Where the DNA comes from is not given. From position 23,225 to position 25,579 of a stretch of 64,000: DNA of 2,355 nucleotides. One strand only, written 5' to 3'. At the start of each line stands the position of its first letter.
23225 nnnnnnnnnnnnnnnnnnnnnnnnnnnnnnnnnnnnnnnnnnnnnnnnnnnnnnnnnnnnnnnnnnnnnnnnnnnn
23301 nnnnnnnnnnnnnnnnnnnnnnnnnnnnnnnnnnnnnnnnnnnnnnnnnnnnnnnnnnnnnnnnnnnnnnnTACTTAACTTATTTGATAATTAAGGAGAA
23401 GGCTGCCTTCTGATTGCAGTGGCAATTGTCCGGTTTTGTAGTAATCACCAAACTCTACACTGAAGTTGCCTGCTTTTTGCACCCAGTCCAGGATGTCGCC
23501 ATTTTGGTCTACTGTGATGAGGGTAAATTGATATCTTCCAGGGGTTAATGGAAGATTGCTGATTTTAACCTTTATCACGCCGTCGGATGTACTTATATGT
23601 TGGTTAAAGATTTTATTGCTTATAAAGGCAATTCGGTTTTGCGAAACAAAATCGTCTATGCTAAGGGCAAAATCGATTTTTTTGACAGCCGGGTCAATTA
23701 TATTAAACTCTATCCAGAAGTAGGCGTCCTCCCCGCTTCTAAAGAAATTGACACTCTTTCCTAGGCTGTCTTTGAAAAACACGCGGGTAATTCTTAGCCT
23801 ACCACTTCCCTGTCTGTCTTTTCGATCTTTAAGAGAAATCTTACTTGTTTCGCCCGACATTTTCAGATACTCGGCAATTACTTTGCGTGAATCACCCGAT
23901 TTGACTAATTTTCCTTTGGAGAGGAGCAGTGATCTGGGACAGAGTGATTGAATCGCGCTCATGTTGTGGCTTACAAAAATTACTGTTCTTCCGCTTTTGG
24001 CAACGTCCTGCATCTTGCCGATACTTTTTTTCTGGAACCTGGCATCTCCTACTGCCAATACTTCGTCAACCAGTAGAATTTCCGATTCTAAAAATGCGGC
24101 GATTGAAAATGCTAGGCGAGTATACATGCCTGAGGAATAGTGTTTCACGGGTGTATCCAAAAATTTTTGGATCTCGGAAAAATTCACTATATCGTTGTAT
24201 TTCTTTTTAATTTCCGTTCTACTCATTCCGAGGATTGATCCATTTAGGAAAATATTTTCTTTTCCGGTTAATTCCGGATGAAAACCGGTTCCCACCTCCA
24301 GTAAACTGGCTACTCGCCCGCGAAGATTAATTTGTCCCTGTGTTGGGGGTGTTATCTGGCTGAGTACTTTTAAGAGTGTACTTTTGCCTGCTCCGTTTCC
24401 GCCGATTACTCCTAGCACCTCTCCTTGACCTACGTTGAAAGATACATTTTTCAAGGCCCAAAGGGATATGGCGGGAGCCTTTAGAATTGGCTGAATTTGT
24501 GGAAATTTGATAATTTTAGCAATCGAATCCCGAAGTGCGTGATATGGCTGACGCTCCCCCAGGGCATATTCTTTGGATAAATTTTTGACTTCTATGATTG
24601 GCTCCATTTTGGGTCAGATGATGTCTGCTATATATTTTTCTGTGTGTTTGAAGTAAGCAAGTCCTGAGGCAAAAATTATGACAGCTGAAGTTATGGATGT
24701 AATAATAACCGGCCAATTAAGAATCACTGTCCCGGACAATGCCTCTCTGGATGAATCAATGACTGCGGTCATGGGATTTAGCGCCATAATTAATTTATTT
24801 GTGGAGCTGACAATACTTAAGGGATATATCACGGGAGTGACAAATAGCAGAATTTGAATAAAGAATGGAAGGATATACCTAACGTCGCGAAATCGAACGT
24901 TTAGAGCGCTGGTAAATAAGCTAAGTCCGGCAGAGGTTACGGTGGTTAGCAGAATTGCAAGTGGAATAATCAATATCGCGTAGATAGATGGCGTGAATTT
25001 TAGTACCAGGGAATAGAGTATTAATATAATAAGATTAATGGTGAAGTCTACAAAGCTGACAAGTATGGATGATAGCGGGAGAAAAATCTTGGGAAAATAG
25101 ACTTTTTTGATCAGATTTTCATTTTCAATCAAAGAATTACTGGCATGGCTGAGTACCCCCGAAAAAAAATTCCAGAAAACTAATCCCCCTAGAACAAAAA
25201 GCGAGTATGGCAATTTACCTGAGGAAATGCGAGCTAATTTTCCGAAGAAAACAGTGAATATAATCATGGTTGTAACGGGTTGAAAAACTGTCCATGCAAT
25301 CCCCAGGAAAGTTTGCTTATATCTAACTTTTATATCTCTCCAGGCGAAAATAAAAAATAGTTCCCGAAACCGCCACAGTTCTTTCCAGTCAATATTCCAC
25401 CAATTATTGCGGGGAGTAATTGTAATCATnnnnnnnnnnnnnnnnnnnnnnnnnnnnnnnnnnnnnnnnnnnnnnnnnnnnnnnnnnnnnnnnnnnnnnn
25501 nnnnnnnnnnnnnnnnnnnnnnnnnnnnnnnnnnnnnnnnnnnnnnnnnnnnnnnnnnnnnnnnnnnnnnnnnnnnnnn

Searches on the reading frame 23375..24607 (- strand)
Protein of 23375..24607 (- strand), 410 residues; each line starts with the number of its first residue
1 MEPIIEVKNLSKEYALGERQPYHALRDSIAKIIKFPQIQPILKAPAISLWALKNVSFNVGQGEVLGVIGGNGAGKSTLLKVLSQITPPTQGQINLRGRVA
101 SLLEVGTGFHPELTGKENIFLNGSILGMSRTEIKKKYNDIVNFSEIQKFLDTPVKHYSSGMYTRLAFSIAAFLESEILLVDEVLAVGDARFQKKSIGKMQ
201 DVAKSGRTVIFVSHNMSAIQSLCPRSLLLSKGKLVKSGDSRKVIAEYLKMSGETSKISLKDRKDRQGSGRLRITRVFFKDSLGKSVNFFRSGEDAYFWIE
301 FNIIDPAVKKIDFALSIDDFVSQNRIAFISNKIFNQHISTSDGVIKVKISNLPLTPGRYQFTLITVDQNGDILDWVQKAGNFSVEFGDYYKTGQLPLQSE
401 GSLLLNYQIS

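Call 20: search_protein_families(library=pfam, proteins=[window:23375-24607:-], max_evalue=0.001)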
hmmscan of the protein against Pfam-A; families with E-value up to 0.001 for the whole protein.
window:23375-24607:- (410 aa): 2 families
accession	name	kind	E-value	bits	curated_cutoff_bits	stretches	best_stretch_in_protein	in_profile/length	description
PF00005.33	ABC_tran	-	4e-22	79.7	25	1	52-183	1-135/137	ABC transporter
PF14524.12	Wzt_C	-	4.6e-12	46.6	30.4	1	263-385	2-130/143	Wzt C-terminal domain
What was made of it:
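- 23375..24607 (-): Wzt-type ABC ATPase with a C-terminal carbohydrate-binding domain. Pfam ABC_tran plus Wzt_C (call 20).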

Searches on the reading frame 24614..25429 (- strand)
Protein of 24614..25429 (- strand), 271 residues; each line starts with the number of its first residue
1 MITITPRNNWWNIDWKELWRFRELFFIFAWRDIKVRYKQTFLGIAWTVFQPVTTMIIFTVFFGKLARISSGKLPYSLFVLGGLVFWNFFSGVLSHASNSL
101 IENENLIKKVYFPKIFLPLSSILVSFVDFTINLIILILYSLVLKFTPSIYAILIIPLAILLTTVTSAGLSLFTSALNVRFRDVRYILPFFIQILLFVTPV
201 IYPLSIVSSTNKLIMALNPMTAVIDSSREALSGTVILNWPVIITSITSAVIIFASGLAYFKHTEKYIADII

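Call 20: search_protein_families(library=pfam, proteins=[window:24614-25429:-], max_evalue=0.001)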
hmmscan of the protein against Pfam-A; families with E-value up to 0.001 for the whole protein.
window:24614-25429:- (271 aa): 1 family
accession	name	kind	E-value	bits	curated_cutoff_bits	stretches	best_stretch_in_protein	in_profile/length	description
PF01061.29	ABC2_membrane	-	2.6e-22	79.8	26.9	1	24-230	2-209/211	ABC-2 type transporter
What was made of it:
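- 24614..25429 (-): Wzm-type ABC-2 permease. Pfam ABC2_membrane, 2.6e-22 (call 20).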
